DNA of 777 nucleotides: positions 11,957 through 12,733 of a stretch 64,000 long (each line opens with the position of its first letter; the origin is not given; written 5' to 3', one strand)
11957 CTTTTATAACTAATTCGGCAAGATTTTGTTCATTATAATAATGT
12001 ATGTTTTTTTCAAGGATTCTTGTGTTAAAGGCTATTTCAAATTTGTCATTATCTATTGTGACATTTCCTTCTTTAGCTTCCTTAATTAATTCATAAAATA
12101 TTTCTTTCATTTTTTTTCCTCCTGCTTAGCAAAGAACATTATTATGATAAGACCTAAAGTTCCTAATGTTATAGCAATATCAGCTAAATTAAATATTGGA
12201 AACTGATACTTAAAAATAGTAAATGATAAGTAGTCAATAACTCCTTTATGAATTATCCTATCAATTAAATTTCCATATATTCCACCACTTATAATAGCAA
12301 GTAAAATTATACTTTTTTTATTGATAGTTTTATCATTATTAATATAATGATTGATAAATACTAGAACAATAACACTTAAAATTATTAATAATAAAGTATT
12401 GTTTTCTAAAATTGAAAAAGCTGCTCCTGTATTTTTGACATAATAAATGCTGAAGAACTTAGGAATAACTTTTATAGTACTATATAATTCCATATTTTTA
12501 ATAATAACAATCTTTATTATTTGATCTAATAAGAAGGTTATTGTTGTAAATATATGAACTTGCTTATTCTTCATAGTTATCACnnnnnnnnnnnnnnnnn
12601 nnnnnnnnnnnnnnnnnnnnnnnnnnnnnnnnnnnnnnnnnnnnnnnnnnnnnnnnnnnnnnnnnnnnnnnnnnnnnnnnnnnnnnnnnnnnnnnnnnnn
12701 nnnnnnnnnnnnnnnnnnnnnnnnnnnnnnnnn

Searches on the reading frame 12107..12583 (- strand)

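Call 10: search_protein_families(library=pfam, proteins=[window:12107-12583:-], max_evalue=0.001)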
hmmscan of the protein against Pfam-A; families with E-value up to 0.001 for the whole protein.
window:12107-12583:- (158 aa): 1 family
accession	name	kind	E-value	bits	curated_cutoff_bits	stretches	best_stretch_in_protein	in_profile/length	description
PF01252.23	Peptidase_A8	-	7.6e-36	123.9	25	1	14-151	3-142/142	Signal peptidase (SPase) II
